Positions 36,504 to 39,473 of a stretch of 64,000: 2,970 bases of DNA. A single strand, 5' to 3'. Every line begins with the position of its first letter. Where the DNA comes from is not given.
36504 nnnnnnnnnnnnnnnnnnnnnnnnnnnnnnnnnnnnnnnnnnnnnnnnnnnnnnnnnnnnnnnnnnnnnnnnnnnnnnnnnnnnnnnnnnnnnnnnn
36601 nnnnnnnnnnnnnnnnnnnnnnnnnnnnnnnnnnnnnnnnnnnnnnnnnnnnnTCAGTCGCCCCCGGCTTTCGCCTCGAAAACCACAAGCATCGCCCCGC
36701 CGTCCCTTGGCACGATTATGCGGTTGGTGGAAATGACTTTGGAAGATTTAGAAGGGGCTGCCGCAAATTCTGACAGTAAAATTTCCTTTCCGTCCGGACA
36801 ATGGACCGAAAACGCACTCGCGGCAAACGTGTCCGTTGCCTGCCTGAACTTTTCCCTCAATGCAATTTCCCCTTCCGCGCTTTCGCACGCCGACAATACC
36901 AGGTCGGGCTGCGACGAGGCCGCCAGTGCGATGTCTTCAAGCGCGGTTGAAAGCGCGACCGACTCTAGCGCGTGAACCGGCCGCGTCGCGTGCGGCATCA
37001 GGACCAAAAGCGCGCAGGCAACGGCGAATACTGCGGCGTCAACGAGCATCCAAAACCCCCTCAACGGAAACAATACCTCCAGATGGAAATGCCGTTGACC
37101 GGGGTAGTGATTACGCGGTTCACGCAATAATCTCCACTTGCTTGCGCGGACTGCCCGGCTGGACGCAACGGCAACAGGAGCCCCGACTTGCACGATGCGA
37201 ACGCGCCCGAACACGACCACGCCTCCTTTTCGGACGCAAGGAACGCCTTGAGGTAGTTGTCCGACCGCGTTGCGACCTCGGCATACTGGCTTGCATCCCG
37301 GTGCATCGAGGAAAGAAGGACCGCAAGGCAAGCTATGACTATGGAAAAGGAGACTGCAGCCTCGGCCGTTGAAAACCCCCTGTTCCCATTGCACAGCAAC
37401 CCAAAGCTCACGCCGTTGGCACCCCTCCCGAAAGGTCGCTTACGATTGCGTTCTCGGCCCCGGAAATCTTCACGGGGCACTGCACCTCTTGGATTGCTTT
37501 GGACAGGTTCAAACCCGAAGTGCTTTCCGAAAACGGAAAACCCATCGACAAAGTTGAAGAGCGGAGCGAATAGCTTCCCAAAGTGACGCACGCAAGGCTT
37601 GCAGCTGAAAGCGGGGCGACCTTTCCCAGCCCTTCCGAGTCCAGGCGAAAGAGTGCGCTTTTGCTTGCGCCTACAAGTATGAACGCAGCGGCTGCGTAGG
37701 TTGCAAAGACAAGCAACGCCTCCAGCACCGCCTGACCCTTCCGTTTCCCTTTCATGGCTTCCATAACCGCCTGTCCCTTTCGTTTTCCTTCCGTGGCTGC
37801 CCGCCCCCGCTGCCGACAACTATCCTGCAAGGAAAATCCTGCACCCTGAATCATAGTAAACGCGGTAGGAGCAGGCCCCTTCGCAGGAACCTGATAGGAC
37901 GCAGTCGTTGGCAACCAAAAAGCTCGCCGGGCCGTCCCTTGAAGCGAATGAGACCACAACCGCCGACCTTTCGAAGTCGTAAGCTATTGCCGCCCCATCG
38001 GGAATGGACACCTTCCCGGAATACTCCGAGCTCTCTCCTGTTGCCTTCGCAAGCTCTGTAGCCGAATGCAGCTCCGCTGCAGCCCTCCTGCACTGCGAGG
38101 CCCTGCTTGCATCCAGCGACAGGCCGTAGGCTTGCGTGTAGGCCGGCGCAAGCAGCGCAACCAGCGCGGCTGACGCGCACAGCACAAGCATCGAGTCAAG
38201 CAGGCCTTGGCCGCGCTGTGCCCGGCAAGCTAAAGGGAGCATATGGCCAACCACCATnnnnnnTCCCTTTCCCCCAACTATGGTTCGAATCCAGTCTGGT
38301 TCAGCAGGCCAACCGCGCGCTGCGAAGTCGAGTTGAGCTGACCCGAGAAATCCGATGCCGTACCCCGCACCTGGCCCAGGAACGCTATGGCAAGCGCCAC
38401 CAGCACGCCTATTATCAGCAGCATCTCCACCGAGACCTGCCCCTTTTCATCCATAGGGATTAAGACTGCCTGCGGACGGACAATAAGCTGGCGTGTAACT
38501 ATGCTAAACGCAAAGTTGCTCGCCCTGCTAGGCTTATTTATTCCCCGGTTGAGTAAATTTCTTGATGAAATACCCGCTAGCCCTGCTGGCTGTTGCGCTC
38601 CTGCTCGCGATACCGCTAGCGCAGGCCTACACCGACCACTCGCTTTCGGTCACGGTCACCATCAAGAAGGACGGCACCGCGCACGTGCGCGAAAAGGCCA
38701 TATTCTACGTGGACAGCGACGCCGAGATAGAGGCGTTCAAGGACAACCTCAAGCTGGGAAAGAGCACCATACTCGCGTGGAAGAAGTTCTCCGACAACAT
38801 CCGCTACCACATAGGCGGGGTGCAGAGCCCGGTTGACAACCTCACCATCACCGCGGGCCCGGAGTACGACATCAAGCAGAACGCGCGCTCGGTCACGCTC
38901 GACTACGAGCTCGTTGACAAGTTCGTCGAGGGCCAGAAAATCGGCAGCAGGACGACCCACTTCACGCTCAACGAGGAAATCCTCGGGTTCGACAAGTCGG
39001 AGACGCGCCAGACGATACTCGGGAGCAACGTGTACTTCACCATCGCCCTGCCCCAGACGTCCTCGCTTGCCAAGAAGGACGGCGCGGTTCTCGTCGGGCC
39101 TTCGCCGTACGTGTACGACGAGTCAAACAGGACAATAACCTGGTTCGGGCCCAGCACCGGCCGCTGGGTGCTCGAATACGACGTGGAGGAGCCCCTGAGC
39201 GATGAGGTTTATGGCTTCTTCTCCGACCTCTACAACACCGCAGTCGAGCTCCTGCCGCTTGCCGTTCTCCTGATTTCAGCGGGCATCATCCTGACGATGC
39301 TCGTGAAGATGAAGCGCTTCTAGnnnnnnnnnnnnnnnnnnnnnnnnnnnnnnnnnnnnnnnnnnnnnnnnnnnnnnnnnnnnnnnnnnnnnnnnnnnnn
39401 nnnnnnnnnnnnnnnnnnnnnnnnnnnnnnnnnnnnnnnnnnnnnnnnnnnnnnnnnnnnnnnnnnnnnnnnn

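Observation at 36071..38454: Six-gene operon of pilin-like proteins with two leader types and overlapping TTGA/GTGA junctions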

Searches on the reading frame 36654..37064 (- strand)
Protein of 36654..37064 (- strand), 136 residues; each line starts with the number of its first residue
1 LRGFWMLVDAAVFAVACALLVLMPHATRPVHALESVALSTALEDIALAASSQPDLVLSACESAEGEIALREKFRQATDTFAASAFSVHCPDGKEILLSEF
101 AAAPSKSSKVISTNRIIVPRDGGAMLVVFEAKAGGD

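Call 6: search_protein_families(library=pfam, max_evalue=1, proteins=[window:36654-37064:-])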
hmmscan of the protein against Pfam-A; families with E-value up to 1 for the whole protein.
window:36654-37064:- (136 aa): 0 families

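Call 7: search_protein_families(library=ncbifam, max_evalue=1, proteins=[window:36654-37064:-])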
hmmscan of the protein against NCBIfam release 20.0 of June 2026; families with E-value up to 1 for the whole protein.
window:36654-37064:- (136 aa): 0 families

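Call 35: find_homologous_proteins(query=window:36654-37064:-, max_evalue=0.01)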
Query window:36654-37064:- (136 aa): 13 proteins with E <= 0.01 among 309 candidates.
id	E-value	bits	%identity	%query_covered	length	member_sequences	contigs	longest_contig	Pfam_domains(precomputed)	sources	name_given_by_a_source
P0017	1.9e-56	207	75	100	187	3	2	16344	-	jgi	-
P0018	1.7e-55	204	76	99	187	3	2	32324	-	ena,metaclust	metaclust:\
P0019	2.7e-53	197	79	96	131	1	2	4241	-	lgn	-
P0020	1.0e-50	189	71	99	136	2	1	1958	-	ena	-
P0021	3.0e-48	181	72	96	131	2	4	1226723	-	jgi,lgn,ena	-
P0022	8.7e-48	179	66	99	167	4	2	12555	-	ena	-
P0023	5.8e-47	177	66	98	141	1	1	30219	-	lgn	-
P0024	1.6e-46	175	66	99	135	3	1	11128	-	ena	-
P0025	1.9e-42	162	67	94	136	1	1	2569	-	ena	-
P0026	1.2e-40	156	65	96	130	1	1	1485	-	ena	-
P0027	5.0e-40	154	63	96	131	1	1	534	-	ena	-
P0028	6.2e-40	154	98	59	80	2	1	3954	-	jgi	jgi:hypothetical protein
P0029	3.1e-39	152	63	96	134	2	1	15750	-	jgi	jgi:hypothetical protein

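Call 52: predict_structure(alignment_id=A2)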
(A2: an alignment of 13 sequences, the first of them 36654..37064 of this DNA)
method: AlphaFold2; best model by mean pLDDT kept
length: 136 residues; sequences in the alignment: 13
mean_pLDDT: 80.5   pTM: 0.68
mean pLDDT of the five models: 80.5, 80.3, 80.2, 79.7, 78.6
residues with pLDDT >= 90: 76; 70-90: 15; 50-70: 34; < 50: 11
segments of 3 or more residues with pLDDT < 50: 23-28
pLDDT, mean of each block of 10 residues (from residue 1): 52 57 50 80 96 97 96 92 92 88 59 95 95 73
secondary structure, 60 per line:
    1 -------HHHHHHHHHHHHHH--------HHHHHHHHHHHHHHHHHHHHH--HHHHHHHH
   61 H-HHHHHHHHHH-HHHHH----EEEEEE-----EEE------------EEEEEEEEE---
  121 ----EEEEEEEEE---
elements in order: H8-21 H30-50 H53-61 H63-72 H74-78 E83-88 E94-96 E109-117 E125-133

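Call 55: fold_search(model_id=the predicted structure, library=pdb)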
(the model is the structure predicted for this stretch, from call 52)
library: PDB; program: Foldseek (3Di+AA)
matches with E <= 10: 432; with E <= 0.001: 0
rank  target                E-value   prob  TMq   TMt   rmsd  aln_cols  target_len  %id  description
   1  9cmf_A                7.5e-02  0.66  0.33  0.08   6.3        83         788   16  Substrate bound DosP (released 2024-11-20)
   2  4kzx_D                9.0e-02  0.69  0.33  0.22   5.3        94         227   11  Rabbit 40S ribosomal subunit in complex with eIF1. (released 2013-07-24)
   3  4v6x_AD               9.0e-02  0.66  0.33  0.22   5.3        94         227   11  Structure of the human 80S ribosome (released 2014-07-09)
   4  9q7q_w                1.1e-01  0.72  0.33  0.24   5.4        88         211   14  ABCE1-eRF1-RNC-AMD1C (released 2026-03-04)
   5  9kkf_SD               1.5e-01  0.60  0.33  0.22   5.5        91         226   12  Structure of the human 40S ribosome complexed with HCV IRES and eIF3 (released 2025-12-03)
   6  9h3g_AA               1.5e-01  0.51  0.32  0.23   5.9        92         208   11  Structure of the Arabidopsis thaliana 80S ribosome in complex with P- and E-site tRNAs and mRNA (released 2026-02-04)
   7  9bh5_AD               1.6e-01  0.60  0.33  0.23   5.5        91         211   10  High-resolution C. elegans 80S ribosome structure - class 1 (released 2024-09-04)
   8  9i14_SD               1.6e-01  0.54  0.32  0.22   5.8        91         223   12  CRYO-EM STRUCTURE OF HCT15 POLYSOMES IN HYBRID-PRE STATE (released 2026-01-28)
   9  5a2q_D                1.7e-01  0.44  0.26  0.17   6.0        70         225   14  Structure of the HCV IRES bound to the human ribosome (released 2015-07-15)
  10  9fhl_Z                1.8e-01  0.51  0.33  0.25   4.9        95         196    9  High-resolution cryo-EM structure of Saccharolobus solfataricus 30S ribosomal subunit bound to mRNA and initiator tRNA (released 2025-01-15)
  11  9spi_SD               2.0e-01  0.69  0.35  0.24   5.2        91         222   12  CRYO-EM STRUCTURE OF HUMAN 80S RIBOSOME WITH A/P/E-SITE TRNA AND MRNA CONTAINING URIDINE (released 2026-01-21)
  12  7qiy_D                2.1e-01  0.57  0.34  0.24   5.6        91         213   13  Specific features and methylation sites of a plant ribosome. 40S head ribosomal subunit. (released 2022-06-15)
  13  8fvy_D                2.1e-01  0.25  0.26  0.19   6.5        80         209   12  40S subunit of the Giardia lamblia 80S ribosome (released 2024-01-24)
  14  5opt_m                2.2e-01  0.25  0.28  0.22   6.4        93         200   12  Structure of KSRP in context of Trypanosoma cruzi 40S (released 2017-11-15)
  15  8g4i_D                2.2e-01  0.18  0.23  0.18   9.2        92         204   17  40S ribosomal subunit of the 80S Giardia intestinalis assemblage A ribosome with Emetine bound in V1 conformation (released 2024-10-30)
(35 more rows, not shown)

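Call 82: search_solved_structures(query=A2, max_evalue=5)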
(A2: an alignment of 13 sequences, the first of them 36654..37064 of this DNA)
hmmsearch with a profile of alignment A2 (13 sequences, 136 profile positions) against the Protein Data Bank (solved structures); distinct sequences matched with E-value up to 5: 0.

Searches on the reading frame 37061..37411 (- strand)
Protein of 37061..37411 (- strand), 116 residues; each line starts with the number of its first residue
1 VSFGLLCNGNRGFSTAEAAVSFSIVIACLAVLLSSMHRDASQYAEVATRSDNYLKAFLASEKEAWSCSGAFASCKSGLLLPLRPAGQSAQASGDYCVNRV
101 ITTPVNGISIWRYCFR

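Call 6: search_protein_families(library=pfam, max_evalue=1, proteins=[window:37061-37411:-])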
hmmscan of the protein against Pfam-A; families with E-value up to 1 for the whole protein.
window:37061-37411:- (116 aa): 1 family
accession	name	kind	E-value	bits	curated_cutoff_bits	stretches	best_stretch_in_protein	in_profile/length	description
PF25394.1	PEX6_vert_N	-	0.097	13.7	26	1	57-92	21-51/101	PEX6 N-terminal domain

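Call 7: search_protein_families(library=ncbifam, max_evalue=1, proteins=[window:37061-37411:-])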
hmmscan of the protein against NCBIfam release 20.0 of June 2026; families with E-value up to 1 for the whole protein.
window:37061-37411:- (116 aa): 2 families
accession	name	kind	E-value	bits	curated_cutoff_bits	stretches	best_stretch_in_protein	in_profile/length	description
NF041013.1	T4P_ComGE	equivalog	0.042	14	49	1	9-45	2-38/83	competence type IV pilus minor pilin ComGE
NF047828.1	T3SSXpsI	equivalog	0.043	13.8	150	1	11-58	2-51/132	type II secretion system protein XpsI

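Call 47: search_solved_structures(query=A5, max_evalue=5)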
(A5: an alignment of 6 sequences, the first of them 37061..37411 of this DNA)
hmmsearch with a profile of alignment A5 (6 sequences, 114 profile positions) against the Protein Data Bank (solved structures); distinct sequences matched with E-value up to 5: 0.

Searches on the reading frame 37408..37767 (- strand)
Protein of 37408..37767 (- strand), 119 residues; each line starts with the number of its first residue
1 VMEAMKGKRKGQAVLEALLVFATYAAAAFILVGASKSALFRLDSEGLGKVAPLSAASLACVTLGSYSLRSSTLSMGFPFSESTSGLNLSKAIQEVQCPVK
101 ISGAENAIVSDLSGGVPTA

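Call 6: search_protein_families(library=pfam, max_evalue=1, proteins=[window:37408-37767:-])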
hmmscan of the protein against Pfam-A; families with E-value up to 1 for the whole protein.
window:37408-37767:- (119 aa): 0 families

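Call 7: search_protein_families(library=ncbifam, max_evalue=1, proteins=[window:37408-37767:-])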
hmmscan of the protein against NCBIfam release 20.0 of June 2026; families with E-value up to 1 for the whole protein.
window:37408-37767:- (119 aa): 0 families

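Call 49: search_solved_structures(query=A4, max_evalue=5)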
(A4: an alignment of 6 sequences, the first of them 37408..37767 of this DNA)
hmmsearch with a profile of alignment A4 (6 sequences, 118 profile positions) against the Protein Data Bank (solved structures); distinct sequences matched with E-value up to 5: 2.
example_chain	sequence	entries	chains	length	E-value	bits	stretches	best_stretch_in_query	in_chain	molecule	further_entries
7bxu_A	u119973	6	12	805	0.4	14.4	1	11-36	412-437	H(+)/Cl(-) exchange transporter 7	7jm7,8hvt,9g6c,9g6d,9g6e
7cq5_C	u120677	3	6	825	0.42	14.3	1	11-36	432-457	H(+)/Cl(-) exchange transporter 7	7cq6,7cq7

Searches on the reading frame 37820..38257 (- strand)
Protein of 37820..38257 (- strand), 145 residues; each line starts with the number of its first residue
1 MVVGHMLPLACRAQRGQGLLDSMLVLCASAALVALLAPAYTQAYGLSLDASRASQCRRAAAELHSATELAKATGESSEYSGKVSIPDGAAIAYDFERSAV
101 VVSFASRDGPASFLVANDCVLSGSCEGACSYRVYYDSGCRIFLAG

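Call 6: search_protein_families(library=pfam, max_evalue=1, proteins=[window:37820-38257:-])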
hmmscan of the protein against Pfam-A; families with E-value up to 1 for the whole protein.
window:37820-38257:- (145 aa): 1 family
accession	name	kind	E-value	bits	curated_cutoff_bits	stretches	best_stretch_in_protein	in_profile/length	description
PF11157.13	DUF2937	-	0.076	13.3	25.3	1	24-55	7-38/162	Protein of unknown function (DUF2937)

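Call 7: search_protein_families(library=ncbifam, max_evalue=1, proteins=[window:37820-38257:-])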
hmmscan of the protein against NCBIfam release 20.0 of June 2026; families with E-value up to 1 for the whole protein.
window:37820-38257:- (145 aa): 1 family
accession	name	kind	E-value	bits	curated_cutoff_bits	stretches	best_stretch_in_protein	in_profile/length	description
NF050032.1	Rv1733c_fam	subfamily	0.074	13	80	1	20-70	15-62/180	Rv1733c family protein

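Call 48: search_solved_structures(query=A3, max_evalue=5)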
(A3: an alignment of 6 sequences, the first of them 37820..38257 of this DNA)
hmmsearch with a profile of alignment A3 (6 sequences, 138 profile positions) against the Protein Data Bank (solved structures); distinct sequences matched with E-value up to 5: 9.
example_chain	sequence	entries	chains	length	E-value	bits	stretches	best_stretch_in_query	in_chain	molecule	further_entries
7bid_A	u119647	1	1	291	0.012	18.8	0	64-99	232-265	v31WRAP-T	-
7big_A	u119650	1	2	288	0.016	18.4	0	64-96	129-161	v13WRAP-T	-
7bie_A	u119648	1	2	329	0.029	17.6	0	64-96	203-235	nvWRAP-T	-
7bif_A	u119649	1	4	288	0.035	17.3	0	64-99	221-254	v22WRAP-T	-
7udl_A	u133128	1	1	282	0.25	14.6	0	37-74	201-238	Designed helical repeat protein (DHR) RPB_PLP1_R6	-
7udm_A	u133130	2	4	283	0.25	14.6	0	37-74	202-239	Designed helical repeat protein (DHR) RPB_PLP1_R6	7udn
7cok_A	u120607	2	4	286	0.47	13.7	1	33-90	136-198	5-ketofructose reductase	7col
9v96_A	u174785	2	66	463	2.7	11.2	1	4-103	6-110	Flagellin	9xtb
8rja_F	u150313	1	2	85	4.6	10.5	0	102-133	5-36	NAD(P)H-quinone oxidoreductase subunit I, chloroplastic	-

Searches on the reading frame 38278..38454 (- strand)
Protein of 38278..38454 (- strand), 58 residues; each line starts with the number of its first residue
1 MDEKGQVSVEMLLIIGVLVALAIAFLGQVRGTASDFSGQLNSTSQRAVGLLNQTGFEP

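Call 6: search_protein_families(library=pfam, max_evalue=1, proteins=[window:38278-38454:-])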
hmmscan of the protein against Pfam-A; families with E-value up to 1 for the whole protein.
window:38278-38454:- (58 aa): 3 families
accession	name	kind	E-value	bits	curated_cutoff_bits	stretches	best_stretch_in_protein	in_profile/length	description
PF16982.10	Flp1_like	-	5.7e-07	29.3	33.5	1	1-33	4-36/49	Putative Flagellin, Flp1-like, domain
PF04021.17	Class_IIIsignal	-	7.5e-05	23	23.7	1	4-25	2-23/27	Class III signal peptide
PF16964.10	TadF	-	0.098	13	27.3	1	3-49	6-50/178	Putative tight adherence pilin protein F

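Call 7: search_protein_families(library=ncbifam, max_evalue=1, proteins=[window:38278-38454:-])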
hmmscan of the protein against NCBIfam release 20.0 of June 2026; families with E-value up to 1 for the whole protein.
window:38278-38454:- (58 aa): 1 family
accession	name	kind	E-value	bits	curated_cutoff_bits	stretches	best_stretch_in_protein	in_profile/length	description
TIGR04205.1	classIII_w_PIP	hypoth_equivalog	0.15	12.1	65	1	4-22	2-20/67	class III signal peptide domain-containing protein, archaeosortase D/PIP-CTERM system-associated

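Call 54: find_homologous_proteins(query=window:38278-38454:-, max_evalue=0.001)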
Query window:38278-38454:- (58 aa): 3 proteins with E <= 0.001 among 3 candidates.
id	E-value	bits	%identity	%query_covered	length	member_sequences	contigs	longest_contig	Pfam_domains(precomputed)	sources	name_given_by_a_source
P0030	6.4e-26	106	95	100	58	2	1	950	PF16982.11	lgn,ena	-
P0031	2.5e-24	101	91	100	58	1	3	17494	PF16982.11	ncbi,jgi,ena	ncbi:MAG: hypothetical protein WC408_03370 [Candidatus Micrarchaeia archaeon]|jgi:uncharacterized pr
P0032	5.9e-24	100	91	100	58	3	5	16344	PF16982.11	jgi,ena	-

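Call 81: search_solved_structures(query=window:38278-38454:-, max_evalue=10, show_alignments=3)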
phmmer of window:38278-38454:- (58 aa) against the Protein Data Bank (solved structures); distinct sequences matched with E-value up to 10: 1.
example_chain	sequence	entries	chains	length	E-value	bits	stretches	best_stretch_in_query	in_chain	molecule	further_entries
8z21_B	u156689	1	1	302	3.2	11.9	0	11-54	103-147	Oligopeptide transport system permease protein OppC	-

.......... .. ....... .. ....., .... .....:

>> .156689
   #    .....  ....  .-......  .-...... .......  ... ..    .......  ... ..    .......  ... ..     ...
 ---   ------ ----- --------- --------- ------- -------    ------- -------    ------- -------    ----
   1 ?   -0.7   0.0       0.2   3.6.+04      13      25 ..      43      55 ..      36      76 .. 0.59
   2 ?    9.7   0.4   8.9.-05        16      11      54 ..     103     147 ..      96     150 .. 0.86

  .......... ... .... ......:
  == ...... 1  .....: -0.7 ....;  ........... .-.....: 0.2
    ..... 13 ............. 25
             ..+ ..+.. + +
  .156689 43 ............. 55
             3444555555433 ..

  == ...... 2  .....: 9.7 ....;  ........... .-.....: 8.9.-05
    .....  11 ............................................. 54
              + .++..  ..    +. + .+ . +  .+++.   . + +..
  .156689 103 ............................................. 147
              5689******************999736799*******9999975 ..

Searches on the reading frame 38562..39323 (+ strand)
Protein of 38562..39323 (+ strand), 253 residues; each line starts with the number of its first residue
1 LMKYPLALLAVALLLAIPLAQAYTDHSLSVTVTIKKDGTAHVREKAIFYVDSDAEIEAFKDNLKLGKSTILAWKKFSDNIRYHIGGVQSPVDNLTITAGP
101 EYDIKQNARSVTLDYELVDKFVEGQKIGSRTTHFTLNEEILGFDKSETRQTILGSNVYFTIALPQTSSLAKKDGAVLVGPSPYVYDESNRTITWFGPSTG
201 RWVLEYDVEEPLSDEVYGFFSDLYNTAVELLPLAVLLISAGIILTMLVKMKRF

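Call 21: search_protein_families(library=pfam, max_evalue=0.01, proteins=[window:38562-39323:+])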
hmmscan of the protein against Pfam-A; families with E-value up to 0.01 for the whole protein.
window:38562-39323:+ (253 aa): 0 families

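Call 60: search_protein_families(library=ncbifam, max_evalue=0.1, proteins=[window:38562-39323:+])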
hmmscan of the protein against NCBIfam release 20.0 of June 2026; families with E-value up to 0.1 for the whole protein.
window:38562-39323:+ (253 aa): 0 families
